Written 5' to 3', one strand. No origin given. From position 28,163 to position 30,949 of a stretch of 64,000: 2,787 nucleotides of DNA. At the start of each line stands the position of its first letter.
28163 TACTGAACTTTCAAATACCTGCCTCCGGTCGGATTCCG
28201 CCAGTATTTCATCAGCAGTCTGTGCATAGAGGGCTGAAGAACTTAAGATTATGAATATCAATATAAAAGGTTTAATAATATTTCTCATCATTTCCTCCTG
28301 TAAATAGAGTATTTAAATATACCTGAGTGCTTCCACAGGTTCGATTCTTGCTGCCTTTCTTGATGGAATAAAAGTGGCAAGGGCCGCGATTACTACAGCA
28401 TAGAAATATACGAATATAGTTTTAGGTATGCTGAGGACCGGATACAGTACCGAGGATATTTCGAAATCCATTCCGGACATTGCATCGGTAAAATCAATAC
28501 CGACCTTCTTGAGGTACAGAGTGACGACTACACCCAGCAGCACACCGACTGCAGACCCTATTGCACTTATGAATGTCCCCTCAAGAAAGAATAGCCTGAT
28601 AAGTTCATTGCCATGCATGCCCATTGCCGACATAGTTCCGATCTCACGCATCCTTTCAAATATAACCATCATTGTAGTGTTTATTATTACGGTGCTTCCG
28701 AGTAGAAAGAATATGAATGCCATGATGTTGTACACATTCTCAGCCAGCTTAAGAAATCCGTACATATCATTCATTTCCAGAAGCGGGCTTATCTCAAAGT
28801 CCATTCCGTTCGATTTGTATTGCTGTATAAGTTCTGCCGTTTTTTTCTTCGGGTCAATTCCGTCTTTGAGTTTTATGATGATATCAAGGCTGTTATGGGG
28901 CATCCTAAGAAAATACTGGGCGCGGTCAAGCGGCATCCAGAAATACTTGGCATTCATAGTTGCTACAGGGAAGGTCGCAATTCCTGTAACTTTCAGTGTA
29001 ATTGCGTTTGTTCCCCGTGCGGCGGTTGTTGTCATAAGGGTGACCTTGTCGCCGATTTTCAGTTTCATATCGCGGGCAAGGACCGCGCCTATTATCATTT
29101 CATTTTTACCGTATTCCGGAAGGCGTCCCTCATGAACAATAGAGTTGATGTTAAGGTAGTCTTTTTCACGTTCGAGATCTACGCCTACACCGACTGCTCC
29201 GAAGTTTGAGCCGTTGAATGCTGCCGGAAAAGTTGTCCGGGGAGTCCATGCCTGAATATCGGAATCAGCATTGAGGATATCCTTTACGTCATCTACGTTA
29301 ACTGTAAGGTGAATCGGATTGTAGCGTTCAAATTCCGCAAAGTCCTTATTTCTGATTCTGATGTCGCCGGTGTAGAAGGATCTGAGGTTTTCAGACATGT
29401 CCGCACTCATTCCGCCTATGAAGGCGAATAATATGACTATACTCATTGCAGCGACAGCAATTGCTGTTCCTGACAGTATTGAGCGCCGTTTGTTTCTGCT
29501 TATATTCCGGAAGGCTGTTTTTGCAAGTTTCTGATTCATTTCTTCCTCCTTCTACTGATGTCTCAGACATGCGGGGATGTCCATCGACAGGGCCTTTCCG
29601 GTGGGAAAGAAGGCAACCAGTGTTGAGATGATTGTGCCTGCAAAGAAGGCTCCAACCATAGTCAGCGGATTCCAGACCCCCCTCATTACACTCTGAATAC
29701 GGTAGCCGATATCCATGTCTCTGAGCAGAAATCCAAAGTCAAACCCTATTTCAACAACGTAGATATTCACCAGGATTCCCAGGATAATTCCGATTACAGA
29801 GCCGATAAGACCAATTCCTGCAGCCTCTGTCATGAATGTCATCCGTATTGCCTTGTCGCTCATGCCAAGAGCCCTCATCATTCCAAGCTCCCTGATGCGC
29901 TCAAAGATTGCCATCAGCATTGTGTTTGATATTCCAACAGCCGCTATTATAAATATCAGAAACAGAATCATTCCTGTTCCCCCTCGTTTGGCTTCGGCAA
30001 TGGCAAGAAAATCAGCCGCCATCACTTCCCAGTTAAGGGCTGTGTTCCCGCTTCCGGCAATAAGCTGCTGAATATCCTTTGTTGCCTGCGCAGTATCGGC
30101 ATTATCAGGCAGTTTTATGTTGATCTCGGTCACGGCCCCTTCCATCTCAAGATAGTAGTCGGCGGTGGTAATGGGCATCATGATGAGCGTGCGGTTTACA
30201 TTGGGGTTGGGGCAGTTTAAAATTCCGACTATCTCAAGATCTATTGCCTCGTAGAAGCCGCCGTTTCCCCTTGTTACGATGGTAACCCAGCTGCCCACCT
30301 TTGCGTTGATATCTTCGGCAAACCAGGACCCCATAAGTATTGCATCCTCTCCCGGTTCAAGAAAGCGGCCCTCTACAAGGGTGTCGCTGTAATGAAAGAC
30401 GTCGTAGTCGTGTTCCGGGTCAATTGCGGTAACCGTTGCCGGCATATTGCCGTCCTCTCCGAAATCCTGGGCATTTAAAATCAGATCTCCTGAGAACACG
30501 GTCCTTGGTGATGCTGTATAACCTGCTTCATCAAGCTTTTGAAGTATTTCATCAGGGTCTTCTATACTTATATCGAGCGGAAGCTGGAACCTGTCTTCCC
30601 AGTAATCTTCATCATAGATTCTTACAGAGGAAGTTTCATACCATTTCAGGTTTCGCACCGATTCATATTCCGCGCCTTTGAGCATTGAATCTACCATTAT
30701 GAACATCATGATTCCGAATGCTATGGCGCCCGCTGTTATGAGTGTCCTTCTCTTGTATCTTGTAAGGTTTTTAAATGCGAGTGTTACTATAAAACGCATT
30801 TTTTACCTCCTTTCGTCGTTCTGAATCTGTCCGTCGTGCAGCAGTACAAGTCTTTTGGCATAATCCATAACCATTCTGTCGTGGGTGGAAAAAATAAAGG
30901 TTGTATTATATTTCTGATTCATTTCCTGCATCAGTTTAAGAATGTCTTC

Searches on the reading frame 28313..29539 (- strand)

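Call 57: search_protein_families(library=pfam, proteins=[window:28313-29539:-], max_evalue=0.00001)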
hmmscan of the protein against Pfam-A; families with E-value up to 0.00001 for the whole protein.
window:28313-29539:- (408 aa): 2 families
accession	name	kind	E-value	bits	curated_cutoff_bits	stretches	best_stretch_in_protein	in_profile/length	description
PF12704.14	MacB_PCD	-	3.8e-18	67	27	1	21-237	2-204/207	MacB-like periplasmic core domain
PF02687.27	FtsX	-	1.1e-17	64.6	25.5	1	271-401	1-120/120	FtsX-like permease C-terminal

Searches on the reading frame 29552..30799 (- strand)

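Call 57: search_protein_families(library=pfam, proteins=[window:29552-30799:-], max_evalue=0.00001)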
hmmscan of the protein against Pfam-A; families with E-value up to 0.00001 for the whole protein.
window:29552-30799:- (415 aa): 2 families
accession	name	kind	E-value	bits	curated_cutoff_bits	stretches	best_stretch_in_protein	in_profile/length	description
PF02687.27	FtsX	-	5.1e-18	65.7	25.5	1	277-407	2-119/120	FtsX-like permease C-terminal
PF12704.14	MacB_PCD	-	1.8e-16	61.5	27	1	19-246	1-207/207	MacB-like periplasmic core domain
